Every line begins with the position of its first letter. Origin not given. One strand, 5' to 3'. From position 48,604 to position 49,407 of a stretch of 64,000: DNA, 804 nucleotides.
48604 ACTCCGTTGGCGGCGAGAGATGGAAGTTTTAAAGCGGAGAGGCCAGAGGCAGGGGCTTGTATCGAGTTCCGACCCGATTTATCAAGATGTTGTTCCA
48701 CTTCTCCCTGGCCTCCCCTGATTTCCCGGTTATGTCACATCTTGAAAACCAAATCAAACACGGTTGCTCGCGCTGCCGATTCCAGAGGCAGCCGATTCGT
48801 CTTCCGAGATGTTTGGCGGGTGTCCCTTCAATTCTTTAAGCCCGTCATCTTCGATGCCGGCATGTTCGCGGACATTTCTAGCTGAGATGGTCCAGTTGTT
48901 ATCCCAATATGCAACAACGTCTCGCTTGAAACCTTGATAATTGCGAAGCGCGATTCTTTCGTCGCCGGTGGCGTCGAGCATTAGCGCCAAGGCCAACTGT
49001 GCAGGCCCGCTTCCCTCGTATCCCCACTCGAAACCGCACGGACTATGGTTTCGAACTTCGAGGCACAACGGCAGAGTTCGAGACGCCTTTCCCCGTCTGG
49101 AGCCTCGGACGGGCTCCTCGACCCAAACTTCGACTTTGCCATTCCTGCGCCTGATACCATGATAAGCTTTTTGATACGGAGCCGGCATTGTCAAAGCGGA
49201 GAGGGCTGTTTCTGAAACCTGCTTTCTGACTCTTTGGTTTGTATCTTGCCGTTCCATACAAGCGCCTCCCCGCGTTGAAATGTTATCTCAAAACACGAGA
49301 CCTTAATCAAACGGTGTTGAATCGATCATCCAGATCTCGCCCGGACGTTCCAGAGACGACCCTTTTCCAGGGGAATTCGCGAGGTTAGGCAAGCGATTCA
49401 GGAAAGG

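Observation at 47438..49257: Phosphoribosyltransferase-fold gene sandwiched between two paralogous small proteins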

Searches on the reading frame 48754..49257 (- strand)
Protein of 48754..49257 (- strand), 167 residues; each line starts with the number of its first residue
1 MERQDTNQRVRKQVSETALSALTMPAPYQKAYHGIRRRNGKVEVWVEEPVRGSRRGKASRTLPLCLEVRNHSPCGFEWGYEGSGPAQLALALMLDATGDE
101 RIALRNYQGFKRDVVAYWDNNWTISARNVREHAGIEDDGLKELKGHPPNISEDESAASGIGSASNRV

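Call 3: search_protein_families(library=pfam, proteins=[window:48754-49257:-], max_evalue=0.01)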
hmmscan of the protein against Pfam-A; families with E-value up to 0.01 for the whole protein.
window:48754-49257:- (167 aa): 1 family
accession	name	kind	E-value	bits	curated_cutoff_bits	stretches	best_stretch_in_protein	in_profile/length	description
PF19663.4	DUF6166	-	3.7e-26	91.5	27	1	61-131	19-89/93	Family of unknown function (DUF6166)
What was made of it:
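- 48754..49257 (-): DUF6166 paralogue a (167 aa). Its closest relative is P0122 (68% identity), which elsewhere directly follows the formyltransferase-like gene with no PRTase present. Pfam PF19663 E 3.7e-26, 91.5 bits against a cut-off of 27 (call 3).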

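Call 6: search_protein_families(library=ncbifam, proteins=[window:48754-49257:-], max_evalue=1)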
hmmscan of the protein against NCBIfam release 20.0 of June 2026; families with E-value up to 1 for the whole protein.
window:48754-49257:- (167 aa): 2 families
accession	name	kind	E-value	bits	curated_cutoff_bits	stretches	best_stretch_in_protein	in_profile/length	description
NF047562.1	LIC_14007_fam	domain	0.014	15.4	130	1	87-116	50-79/113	LIC_14007 family protein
NF047604.1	LIC14007_fam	equivalog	0.018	15.2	140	1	87-116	50-79/110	LIC14007 family protein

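Call 7: search_protein_families(library=padloc, proteins=[window:48754-49257:-], max_evalue=1)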
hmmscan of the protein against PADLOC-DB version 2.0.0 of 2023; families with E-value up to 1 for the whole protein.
window:48754-49257:- (167 aa): 0 families

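Call 18: find_homologous_proteins(query=window:48754-49257:-)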
Query window:48754-49257:- (167 aa): 201 proteins with E <= 0.001 among 242 candidates; the best 120 are listed.
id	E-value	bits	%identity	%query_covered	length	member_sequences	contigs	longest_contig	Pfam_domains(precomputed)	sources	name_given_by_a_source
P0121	3.7e-108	377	100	100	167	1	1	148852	PF19663.5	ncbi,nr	ncbi:MAG: hypothetical protein C5B50_05575 [Verrucomicrobia bacterium]|nr:MAG: hypothetical protein 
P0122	9.0e-53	197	68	77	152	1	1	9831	PF19663.5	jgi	jgi:hypothetical protein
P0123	1.4e-35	141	51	80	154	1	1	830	PF19663.5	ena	-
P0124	7.9e-35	139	52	74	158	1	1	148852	PF19663.5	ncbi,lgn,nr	ncbi:MAG: hypothetical protein C5B50_05565 [Verrucomicrobia bacterium]|nr:MAG: hypothetical protein 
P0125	2.0e-27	115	54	65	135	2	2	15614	PF19663.5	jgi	jgi:hypothetical protein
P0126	2.2e-26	111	52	67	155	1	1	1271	PF19663.5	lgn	-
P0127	6.0e-24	103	53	55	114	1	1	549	PF19663.5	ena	-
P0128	4.5e-22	97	50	63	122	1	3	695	PF19663.5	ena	-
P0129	9.4e-21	93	49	62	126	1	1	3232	PF19663.5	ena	-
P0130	1.1e-20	93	56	53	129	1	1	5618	PF19663.5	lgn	-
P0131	3.4e-20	91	55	47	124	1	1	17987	PF19663.5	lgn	-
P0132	1.8e-19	89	45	67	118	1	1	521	PF19663.5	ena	-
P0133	1.9e-19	89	66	39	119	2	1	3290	PF19663.5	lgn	-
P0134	5.9e-19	87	64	38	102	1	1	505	PF19663.5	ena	-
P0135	7.4e-19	87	49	59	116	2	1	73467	PF19663.5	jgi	-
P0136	8.0e-19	87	62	41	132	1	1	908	PF19663.5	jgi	jgi:hypothetical protein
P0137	8.2e-19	87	64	38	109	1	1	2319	PF19663.5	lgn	-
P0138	3.3e-18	85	61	42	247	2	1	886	PF19663.5,PF14192.13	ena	-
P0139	6.5e-18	84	48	63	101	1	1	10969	PF19663.5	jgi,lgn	jgi:hypothetical protein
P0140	7.7e-18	83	64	40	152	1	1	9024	PF19663.5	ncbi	-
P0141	1.4e-17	83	41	71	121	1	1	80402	PF19663.5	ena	-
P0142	1.8e-17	82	63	38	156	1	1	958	PF19663.5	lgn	-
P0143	2.0e-17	82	45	62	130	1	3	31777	PF19663.5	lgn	-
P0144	2.0e-17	82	55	52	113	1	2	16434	PF19663.5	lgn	-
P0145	2.7e-17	82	52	49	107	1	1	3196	PF19663.5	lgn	-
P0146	4.7e-17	81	45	60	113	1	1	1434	PF19663.5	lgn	-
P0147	5.8e-17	80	58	44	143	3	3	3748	PF19663.5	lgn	-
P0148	6.1e-17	80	58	42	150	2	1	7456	PF19663.5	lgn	-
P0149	6.6e-17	80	60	40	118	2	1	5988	PF19663.5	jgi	jgi:hypothetical protein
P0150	1.2e-16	79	47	62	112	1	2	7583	PF19663.5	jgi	jgi:hypothetical protein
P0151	1.7e-16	79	67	37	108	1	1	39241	PF19663.5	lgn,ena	-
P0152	1.8e-16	79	53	45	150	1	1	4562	PF19663.5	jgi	jgi:hypothetical protein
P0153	2.2e-16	79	56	38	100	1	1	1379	PF19663.5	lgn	-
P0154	2.9e-16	78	47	64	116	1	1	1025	PF19663.5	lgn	-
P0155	3.1e-16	78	61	41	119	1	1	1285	PF19663.5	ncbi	-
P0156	3.3e-16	78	45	67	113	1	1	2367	PF19663.5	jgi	jgi:hypothetical protein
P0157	3.8e-16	78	59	40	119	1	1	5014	PF19663.5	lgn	-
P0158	4.0e-16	78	52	61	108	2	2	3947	PF19663.5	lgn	-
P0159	4.8e-16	78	51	47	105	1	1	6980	PF19663.5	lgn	-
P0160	5.9e-16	77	57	41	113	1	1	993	PF19663.5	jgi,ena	-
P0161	7.1e-16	77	69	31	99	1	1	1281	PF19663.5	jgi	jgi:hypothetical protein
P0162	7.3e-16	77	50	62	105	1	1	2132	PF19663.5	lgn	-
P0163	9.7e-16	77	48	59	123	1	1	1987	PF19663.5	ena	-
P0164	1.2e-15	76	64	37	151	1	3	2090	PF19663.5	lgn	-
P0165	1.3e-15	76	47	63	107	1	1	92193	PF19663.5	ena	-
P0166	1.6e-15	76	57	43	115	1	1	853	PF19663.5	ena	-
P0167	2.4e-15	75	48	62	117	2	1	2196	PF19663.5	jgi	jgi:hypothetical protein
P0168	2.6e-15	75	66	34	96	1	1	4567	PF19663.5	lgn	-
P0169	3.0e-15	75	43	71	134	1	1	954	PF19663.5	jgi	jgi:hypothetical protein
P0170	3.5e-15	75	45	65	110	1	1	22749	PF19663.5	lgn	-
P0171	3.6e-15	75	46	60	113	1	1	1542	PF19663.5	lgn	-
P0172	3.6e-15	75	59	38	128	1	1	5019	PF19663.5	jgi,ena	-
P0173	3.6e-15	75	58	42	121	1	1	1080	PF19663.5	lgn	-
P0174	4.3e-15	74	48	60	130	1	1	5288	PF19663.5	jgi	jgi:hypothetical protein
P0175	4.8e-15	74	46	62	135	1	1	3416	PF19663.5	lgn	-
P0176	4.9e-15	74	56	39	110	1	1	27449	PF19663.5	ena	-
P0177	4.9e-15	74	56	42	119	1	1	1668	PF19663.5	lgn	-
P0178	5.5e-15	74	43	62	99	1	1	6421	PF19663.5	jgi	jgi:hypothetical protein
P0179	5.6e-15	74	46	63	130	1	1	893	PF19663.5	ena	-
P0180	6.0e-15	74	42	61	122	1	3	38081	PF19663.5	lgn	-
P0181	6.8e-15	74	76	30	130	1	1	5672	PF19663.5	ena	-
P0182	6.9e-15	74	43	64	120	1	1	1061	PF19663.5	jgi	jgi:hypothetical protein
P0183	7.0e-15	74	58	41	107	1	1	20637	PF19663.5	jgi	jgi:hypothetical protein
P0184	7.9e-15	74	57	38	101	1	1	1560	PF19663.5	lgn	-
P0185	8.2e-15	74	66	35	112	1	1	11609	PF19663.5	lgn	-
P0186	9.0e-15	73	56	42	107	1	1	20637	PF19663.5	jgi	jgi:hypothetical protein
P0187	9.1e-15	73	55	51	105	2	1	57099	PF19663.5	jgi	jgi:hypothetical protein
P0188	9.8e-15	73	52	42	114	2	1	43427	PF19663.5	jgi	jgi:hypothetical protein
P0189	9.9e-15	73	51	59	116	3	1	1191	PF19663.5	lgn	-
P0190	1.1e-14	73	56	52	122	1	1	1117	PF19663.5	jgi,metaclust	metaclust:\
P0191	1.1e-14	73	48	61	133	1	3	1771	PF19663.5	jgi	jgi:hypothetical protein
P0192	1.5e-14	73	56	41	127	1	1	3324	PF19663.5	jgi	jgi:hypothetical protein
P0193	1.5e-14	73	59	38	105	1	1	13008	PF19663.5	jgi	-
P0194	1.5e-14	73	61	37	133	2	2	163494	PF19663.5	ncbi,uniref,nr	ncbi:DUF6166 domain-containing protein [Halobacteria archaeon AArc-m2/3/4]|uniref:DUF6166 domain-con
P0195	1.8e-14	72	55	40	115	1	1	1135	PF19663.5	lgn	-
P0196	1.8e-14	72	45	61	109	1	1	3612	PF19663.5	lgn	-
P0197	1.9e-14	72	48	52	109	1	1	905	PF19663.5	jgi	jgi:hypothetical protein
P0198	1.9e-14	72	56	39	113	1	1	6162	PF19663.5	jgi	jgi:hypothetical protein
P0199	2.1e-14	72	50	51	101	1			PF19663.5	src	-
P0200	2.3e-14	72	61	39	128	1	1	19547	PF19663.5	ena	-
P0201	2.4e-14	72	55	43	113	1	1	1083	PF19663.5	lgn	-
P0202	2.9e-14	72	61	35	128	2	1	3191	PF19663.5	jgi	-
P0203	3.6e-14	71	53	39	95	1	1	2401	PF19663.5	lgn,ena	-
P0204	3.6e-14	71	44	59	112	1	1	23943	PF19663.5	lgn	-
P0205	4.1e-14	71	53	46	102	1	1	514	PF19663.5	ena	-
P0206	4.3e-14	71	58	38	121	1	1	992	PF19663.5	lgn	-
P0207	4.6e-14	71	33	62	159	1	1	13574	PF19663.5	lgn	-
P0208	4.9e-14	71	49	60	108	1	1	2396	PF19663.5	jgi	jgi:hypothetical protein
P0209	5.1e-14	71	49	44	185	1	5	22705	PF19663.5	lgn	-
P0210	5.3e-14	71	49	61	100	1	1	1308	PF19663.5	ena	-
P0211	5.7e-14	71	54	43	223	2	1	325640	PF19663.5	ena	-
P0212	5.9e-14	71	46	48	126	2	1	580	PF19663.5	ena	-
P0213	6.7e-14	71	47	61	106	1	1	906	PF19663.5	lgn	-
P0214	7.4e-14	70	48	60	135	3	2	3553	PF19663.5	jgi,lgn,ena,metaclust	metaclust:\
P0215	7.5e-14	70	52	56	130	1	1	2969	PF19663.5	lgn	-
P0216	8.2e-14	70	40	81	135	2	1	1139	PF19663.5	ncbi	-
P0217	8.8e-14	70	53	47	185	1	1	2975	PF19663.5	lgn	-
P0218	8.8e-14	70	54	40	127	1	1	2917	PF19663.5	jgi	-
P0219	9.5e-14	70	49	64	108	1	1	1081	PF19663.5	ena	-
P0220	1.0e-13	70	67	31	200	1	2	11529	PF19663.5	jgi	jgi:hypothetical protein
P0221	1.1e-13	70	70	30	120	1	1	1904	PF19663.5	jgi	-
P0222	1.2e-13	70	42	65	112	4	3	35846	PF19663.5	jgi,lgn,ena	-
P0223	1.3e-13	70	42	63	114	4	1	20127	PF19663.5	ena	-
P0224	1.3e-13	70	44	62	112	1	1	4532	PF19663.5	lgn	-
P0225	1.4e-13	70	71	31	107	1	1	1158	PF19663.5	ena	-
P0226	1.5e-13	69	48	52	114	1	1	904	PF19663.5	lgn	-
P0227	1.6e-13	69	42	62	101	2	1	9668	PF19663.5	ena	-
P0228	1.6e-13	69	49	55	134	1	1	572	PF19663.5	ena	-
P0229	2.7e-13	69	48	49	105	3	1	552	PF19663.5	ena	-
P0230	3.0e-13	68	45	62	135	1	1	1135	PF19663.5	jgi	jgi:hypothetical protein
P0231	3.4e-13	68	46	60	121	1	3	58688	PF19663.5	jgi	-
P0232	3.6e-13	68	47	46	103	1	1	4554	PF19663.5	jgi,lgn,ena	-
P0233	5.7e-13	68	50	45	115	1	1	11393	PF19663.5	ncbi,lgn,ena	-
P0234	5.8e-13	67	48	47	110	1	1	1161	PF19663.5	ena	-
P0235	6.1e-13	67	37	73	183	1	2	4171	PF19663.5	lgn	-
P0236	6.2e-13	67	53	43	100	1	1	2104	PF19663.5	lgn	-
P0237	6.7e-13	67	49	47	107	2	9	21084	PF19663.5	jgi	-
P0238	7.1e-13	67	58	40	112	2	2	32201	PF19663.5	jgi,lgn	jgi:hypothetical protein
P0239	7.3e-13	67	45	60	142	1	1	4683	PF19663.5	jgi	-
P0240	8.5e-13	67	44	62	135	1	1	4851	PF19663.5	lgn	-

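Call 19: find_encoding_contigs(protein=P0122, flank=8000, max_places=2)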
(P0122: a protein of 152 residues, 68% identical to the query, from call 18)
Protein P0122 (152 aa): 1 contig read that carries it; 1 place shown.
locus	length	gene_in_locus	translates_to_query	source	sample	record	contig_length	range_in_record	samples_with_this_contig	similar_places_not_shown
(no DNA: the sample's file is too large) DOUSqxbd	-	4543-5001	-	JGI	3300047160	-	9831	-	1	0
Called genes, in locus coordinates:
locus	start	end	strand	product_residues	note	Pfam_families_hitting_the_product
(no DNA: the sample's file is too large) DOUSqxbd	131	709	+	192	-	-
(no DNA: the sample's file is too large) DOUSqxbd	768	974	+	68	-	-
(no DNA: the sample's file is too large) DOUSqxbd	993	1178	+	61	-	-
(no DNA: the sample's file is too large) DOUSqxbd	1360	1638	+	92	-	-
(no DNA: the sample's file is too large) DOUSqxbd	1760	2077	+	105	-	-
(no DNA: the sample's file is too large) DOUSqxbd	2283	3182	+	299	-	-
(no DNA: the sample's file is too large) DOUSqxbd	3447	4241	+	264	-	PF00551:Formyl_trans_N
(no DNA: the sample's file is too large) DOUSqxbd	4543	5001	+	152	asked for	PF19663:DUF6166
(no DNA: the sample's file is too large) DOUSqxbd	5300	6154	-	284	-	PF06067:DUF932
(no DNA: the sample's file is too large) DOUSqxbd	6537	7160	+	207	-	PF12826:HHH_2 (weak), PF04002:RadC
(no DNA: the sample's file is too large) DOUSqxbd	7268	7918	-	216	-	-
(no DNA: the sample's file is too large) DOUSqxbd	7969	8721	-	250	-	PF02224:Cytidylate_kin (weak)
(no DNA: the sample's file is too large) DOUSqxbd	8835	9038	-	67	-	-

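Call 20: find_encoding_contigs(protein=P0183, flank=8000, max_places=2)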
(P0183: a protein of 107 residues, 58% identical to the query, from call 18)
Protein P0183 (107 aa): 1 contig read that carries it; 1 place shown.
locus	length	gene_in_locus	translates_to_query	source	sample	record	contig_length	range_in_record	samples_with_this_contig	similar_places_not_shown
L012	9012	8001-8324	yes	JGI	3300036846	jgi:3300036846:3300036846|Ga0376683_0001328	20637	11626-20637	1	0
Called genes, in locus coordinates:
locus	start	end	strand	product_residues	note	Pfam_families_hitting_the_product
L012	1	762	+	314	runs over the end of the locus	-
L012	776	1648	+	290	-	-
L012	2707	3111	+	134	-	-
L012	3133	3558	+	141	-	-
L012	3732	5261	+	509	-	PF00239:Resolvase, PF07508:Recombinase (weak)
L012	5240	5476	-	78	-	-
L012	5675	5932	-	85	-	-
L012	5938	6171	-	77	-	-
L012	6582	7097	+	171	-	-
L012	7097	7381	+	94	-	-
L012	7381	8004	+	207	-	-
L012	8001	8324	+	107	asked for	PF19663:DUF6166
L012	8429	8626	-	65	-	-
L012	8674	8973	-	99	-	-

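Call 21: find_encoding_contigs(protein=P0125, flank=8000, max_places=2)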
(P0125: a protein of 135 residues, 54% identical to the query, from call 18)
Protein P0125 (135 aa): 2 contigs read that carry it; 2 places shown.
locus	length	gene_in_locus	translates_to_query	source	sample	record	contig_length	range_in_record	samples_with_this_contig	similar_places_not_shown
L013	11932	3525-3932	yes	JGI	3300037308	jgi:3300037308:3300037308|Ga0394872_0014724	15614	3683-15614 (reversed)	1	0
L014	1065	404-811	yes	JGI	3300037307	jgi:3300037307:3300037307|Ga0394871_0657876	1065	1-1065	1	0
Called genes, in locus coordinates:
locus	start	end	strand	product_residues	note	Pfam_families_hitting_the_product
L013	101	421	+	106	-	-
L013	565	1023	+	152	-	-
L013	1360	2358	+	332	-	-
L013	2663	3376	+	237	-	PF00551:Formyl_trans_N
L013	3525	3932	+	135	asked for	PF19663:DUF6166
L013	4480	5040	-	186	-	PF01613:Flavin_Reduct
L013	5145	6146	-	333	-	PF00174:Oxidored_molyb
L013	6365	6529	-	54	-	-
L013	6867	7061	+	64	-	-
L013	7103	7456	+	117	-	-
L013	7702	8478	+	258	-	PF04951:Peptidase_M55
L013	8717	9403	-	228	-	PF06067:DUF932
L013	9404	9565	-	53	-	-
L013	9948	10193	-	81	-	-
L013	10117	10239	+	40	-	-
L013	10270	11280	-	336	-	PF08751:TrwC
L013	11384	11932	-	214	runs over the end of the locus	-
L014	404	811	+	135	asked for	PF19663:DUF6166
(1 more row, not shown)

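Call 27: search_solved_structures(query=A2, max_evalue=10, show_alignments=2)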
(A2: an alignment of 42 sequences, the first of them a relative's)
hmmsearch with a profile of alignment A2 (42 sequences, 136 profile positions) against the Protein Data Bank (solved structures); distinct sequences matched with E-value up to 10: 0.

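Call 30: find_related_loci(query=A2, collection=metagenome_contigs, flank=10000)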
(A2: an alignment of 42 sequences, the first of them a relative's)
Query A2 (167 aa) in metagenome_contigs; peptide patterns used: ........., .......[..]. (x = any residue, [..] = any of these).
600 stretches matched a pattern (row limit reached: there are more); 550 encode a relative of the query (tblastn E <= 1e-3); the best 80 are kept; 80 distinct loci.
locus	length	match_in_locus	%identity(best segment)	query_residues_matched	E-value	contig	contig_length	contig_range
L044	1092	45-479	48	1-132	6e-38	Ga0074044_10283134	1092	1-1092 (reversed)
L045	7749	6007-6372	45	8-131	3e-25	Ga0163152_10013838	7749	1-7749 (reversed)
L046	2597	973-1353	47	12-133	1e-24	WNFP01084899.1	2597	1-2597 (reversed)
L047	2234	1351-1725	47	15-134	2e-24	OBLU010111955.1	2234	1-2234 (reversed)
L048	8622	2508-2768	54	37-129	1e-23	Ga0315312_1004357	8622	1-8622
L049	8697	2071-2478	45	17-151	2e-23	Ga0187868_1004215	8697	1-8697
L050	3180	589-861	46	32-131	6e-23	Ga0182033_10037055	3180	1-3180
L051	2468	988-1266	47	30-129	1e-22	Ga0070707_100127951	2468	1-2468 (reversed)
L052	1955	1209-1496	51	31-130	2e-22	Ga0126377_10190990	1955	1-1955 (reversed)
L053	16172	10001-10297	47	32-129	3e-22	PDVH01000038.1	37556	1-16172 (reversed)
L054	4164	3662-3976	45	33-131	6e-22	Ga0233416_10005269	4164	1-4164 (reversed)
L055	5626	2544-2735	61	67-130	9e-22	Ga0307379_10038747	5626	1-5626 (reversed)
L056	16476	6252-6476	53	66-140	2e-21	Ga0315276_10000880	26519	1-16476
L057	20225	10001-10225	53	66-140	2e-21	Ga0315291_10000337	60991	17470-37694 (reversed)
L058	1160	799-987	60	67-129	2e-21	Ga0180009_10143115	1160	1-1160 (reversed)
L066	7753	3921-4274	50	17-131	6e-20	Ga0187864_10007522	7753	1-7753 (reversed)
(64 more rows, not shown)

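Call 35: predict_structure(alignment_id=A2)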
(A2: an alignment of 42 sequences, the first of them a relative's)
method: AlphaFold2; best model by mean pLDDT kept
length: 167 residues; sequences in the alignment: 42
mean_pLDDT: 80.5   pTM: 0.66
mean pLDDT of the five models: 80.5, 79.6, 77.7, 76.8, 76.4
residues with pLDDT >= 90: 80; 70-90: 37; 50-70: 49; < 50: 1
segments of 3 or more residues with pLDDT < 50: none
pLDDT, mean of each block of 10 residues (from residue 1): 56 64 77 95 94 86 90 71 89 96 96 95 97 82 54 60 62
secondary structure, 60 per line:
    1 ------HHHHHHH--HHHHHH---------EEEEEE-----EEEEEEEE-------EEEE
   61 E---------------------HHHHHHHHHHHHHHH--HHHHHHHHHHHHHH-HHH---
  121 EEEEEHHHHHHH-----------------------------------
elements in order: H7-13 H16-21 E31-36 E42-49 E57-61 H83-97 H100-113 E121-125 H126-132
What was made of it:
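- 48754..49257 (-): AF2 model with mean pLDDT 80.5 and core above 90 (call 35).
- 48982..49074 (-): Conserved DUF6166 loop-helix motif of copy a (L62-L92: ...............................). In the model the motif lies in the loop at 62-82 and the start of helix 83-97 (call 35).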

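Call 41: fold_search(model_id=the predicted structure, library=pdb)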
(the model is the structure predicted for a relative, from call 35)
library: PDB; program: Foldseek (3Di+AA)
matches with E <= 10: 135; with E <= 0.001: 0
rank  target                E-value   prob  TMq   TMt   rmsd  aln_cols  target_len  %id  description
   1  6kr1_A                9.8e-01  0.10  0.19  0.18  12.7       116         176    9  ATP dependent protease HslV from Staphylococcus aureus (released 2020-07-15)
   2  3gqm_A                9.8e-01  0.10  0.22  0.16  16.2       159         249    9  Crystal structure of Cell Inhibiting Factor (Cif) from Burkholderia pseudomallei (CifBp) (released 2009-06-02)
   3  4f8c_C                1.0e+00  0.10  0.24  0.18  15.4       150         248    9  Structure of the Cif:Nedd8 complex - Yersinia pseudotuberculosis Cycle Inhibiting Factor in complex with human Nedd8 (released 2012-06-20)
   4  4f8c_A                1.3e+00  0.08  0.24  0.17  16.0       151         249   11  Structure of the Cif:Nedd8 complex - Yersinia pseudotuberculosis Cycle Inhibiting Factor in complex with human Nedd8 (released 2012-06-20)
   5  3gqj                  1.3e+00  0.08  0.22  0.16  16.2       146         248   10  Crystal structure of Cell Inhibiting Factor (Cif) from Photorhabdus luminescens (released 2009-06-02)
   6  3ty6_A                1.4e+00  0.08  0.19  0.18  12.2       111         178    8  ATP-dependent Protease HslV from Bacillus anthracis str. Ames (released 2011-10-05)
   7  2r41_A                1.4e+00  0.04  0.13  0.16  10.3        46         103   17  Crystal structure of the protein of unknown function from Enterococcus faecalis (released 2007-09-11)
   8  3ty6_C                1.6e+00  0.08  0.20  0.19  12.9       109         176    8  ATP-dependent Protease HslV from Bacillus anthracis str. Ames (released 2011-10-05)
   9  7stb_F                1.9e+00  0.16  0.17  0.10   9.7        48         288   19  Closed state of Rad24-RFC:9-1-1 bound to a 5' ss/dsDNA junction (released 2022-03-23)
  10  2qq4_A                1.9e+00  0.06  0.19  0.20  11.1       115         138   12  Crystal structure of Iron-sulfur cluster biosynthesis protein IscU (TTHA1736) from thermus thermophilus HB8 (released 2008-07-29)
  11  7st9_F                2.2e+00  0.14  0.16  0.10   9.7        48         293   19  Open state of Rad24-RFC:9-1-1 bound to a 5' ss/dsDNA junction (released 2022-03-23)
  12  7sgz_G                2.3e+00  0.12  0.17  0.11  10.1        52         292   17  Structure of the yeast Rad24-RFC loader bound to DNA and the closed 9-1-1 clamp (released 2022-03-23)
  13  2xts_B                2.3e+00  0.04  0.13  0.11  11.7       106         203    9  Crystal Structure of the Sulfane Dehydrogenase SoxCD from Paracoccus pantotrophus (released 2010-12-08)
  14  9a4t_A                2.4e+00  0.06  0.19  0.18  11.9       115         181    8  Integrative model of CLPQ-CLPY by crosslinking MS and deep learning (released 2024-09-18)
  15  7z6h_A                2.9e+00  0.08  0.14  0.10  11.0        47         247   13  Structure of DNA-bound human RAD17-RFC clamp loader and 9-1-1 checkpoint clamp (released 2022-05-04)
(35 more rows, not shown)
